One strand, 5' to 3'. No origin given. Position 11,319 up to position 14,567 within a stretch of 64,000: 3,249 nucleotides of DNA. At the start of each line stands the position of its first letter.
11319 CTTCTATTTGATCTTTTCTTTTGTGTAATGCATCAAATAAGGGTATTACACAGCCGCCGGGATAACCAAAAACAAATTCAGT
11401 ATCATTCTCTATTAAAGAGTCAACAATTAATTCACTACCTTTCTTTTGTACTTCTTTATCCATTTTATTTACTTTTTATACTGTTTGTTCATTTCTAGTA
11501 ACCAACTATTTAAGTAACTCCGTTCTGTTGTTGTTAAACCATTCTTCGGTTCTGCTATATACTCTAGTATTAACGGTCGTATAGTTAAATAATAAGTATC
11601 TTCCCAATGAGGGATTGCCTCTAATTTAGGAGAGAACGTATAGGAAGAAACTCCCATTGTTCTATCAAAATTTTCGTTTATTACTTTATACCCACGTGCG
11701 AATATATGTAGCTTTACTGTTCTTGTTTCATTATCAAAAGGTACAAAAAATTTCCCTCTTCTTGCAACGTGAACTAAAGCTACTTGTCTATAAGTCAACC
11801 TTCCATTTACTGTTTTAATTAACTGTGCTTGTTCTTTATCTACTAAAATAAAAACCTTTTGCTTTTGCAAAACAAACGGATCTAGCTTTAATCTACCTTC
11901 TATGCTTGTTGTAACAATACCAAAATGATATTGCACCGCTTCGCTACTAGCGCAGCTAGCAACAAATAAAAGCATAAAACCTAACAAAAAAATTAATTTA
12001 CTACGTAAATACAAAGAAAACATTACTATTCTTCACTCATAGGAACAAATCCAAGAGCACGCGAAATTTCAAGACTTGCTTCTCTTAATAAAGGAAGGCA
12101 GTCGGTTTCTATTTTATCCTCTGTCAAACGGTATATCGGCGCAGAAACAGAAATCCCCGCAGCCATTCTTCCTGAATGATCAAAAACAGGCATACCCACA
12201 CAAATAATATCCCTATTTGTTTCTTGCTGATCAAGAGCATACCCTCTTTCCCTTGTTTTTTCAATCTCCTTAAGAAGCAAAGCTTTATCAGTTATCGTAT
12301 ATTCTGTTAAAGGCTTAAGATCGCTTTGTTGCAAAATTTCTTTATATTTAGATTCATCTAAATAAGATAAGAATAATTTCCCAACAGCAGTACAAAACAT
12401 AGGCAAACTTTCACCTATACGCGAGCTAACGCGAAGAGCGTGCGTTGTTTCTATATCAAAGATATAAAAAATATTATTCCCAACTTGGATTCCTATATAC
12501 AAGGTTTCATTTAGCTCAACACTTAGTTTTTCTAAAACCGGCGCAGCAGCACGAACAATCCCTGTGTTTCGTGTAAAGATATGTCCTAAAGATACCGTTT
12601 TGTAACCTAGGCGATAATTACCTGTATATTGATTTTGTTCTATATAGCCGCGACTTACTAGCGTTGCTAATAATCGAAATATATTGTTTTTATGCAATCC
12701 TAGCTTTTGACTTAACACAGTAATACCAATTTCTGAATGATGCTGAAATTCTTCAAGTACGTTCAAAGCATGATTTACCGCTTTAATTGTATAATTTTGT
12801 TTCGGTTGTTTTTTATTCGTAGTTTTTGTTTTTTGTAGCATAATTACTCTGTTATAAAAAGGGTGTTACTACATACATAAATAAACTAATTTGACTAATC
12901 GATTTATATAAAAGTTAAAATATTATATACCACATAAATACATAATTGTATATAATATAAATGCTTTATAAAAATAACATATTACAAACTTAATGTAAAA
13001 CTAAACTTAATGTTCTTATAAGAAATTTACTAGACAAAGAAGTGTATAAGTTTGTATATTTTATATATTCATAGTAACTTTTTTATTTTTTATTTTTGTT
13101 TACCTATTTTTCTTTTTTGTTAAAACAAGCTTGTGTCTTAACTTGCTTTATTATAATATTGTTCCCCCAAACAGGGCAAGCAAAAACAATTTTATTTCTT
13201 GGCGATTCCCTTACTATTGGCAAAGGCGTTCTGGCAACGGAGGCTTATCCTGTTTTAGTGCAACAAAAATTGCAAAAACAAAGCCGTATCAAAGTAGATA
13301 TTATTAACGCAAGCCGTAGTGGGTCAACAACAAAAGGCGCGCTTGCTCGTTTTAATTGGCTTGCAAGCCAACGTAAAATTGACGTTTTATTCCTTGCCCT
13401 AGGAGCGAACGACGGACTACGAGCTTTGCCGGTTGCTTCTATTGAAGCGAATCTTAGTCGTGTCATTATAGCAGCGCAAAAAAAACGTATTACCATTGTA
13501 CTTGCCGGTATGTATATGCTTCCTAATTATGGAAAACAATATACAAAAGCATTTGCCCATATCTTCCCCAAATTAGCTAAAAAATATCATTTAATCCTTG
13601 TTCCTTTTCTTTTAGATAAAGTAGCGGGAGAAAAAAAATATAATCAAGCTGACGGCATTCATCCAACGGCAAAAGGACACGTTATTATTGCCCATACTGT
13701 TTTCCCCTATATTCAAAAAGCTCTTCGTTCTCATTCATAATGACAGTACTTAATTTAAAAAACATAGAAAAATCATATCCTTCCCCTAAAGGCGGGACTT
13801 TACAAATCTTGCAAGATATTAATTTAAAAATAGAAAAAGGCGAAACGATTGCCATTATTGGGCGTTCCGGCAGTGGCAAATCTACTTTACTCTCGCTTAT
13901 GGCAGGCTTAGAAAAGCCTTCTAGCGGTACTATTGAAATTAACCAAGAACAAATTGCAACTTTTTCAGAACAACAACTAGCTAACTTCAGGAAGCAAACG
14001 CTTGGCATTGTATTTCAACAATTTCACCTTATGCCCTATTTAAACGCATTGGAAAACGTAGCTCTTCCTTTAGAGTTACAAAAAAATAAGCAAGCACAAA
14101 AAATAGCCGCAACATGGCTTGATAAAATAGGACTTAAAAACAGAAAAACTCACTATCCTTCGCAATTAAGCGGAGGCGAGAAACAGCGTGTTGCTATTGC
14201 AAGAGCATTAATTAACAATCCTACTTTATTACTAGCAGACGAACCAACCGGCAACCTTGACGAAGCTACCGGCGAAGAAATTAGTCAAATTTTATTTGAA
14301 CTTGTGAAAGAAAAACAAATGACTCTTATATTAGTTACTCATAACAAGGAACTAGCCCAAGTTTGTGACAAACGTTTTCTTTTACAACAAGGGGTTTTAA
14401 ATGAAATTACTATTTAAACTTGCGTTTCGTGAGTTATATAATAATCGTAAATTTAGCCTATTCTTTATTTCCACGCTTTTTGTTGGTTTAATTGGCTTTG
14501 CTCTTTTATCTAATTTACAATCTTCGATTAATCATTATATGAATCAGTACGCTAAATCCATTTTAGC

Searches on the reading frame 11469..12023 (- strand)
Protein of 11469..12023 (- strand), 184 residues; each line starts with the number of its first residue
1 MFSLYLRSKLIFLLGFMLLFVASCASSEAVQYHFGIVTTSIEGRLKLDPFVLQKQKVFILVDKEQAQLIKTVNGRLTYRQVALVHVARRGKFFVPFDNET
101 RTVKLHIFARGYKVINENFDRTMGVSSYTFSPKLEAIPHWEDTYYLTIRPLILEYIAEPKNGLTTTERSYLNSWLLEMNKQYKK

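Call 56: search_protein_families(library=pfam, proteins=[window:11469-12023:-], max_evalue=1e-8)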
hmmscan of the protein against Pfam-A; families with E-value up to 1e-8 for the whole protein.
window:11469-12023:- (184 aa): 0 families

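Call 59: search_protein_families(library=pfam, proteins=[window:11469-12023:-], max_evalue=0.001)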
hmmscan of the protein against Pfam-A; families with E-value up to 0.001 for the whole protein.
window:11469-12023:- (184 aa): 0 families

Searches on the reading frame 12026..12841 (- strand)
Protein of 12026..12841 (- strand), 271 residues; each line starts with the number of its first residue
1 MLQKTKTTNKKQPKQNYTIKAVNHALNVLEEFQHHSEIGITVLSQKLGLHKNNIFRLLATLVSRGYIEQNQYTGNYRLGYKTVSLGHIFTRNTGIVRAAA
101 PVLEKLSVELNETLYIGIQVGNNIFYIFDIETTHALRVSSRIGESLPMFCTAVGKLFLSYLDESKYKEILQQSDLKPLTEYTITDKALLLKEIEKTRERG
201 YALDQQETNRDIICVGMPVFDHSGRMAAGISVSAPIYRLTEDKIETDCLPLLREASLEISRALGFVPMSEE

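Call 56: search_protein_families(library=pfam, proteins=[window:12026-12841:-], max_evalue=1e-8)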
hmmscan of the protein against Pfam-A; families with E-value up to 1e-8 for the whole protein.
window:12026-12841:- (271 aa): 2 families
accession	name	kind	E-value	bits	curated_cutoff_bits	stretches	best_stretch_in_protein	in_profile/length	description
PF01614.24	IclR_C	-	1.1e-52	178.5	24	1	91-261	5-174/174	Bacterial transcriptional regulator IclR C-terminal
PF09339.16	HTH_IclR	-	8.5e-11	41.9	22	1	22-70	2-51/52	IclR helix-turn-helix domain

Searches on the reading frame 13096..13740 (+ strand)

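Call 56: search_protein_families(library=pfam, proteins=[window:13096-13740:+], max_evalue=1e-8)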
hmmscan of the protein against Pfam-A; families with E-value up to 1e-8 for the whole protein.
window:13096-13740:+ (214 aa): 2 families
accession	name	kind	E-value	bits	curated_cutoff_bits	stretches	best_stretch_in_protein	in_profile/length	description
PF13472.12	Lipase_GDSL_2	-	1.9e-22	81.1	32.9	1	34-195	1-176/178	GDSL-like Lipase/Acylhydrolase family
PF00657.28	Lipase_GDSL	-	4.4e-17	63.4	23.6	1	32-200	1-206/208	GDSL-like Lipase/Acylhydrolase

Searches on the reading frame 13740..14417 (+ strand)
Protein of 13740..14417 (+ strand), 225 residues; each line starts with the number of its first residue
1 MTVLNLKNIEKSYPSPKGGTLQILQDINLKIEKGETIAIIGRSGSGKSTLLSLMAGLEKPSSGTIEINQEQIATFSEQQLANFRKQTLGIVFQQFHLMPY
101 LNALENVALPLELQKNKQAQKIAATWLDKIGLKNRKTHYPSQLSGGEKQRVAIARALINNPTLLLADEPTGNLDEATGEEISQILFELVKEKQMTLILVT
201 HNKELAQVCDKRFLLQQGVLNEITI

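Call 56: search_protein_families(library=pfam, proteins=[window:13740-14417:+], max_evalue=1e-8)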
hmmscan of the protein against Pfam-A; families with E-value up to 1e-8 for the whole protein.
window:13740-14417:+ (225 aa): 1 family
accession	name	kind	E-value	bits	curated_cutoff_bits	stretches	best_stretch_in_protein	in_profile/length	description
PF00005.33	ABC_tran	-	2.6e-39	135.4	25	1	24-170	1-136/137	ABC transporter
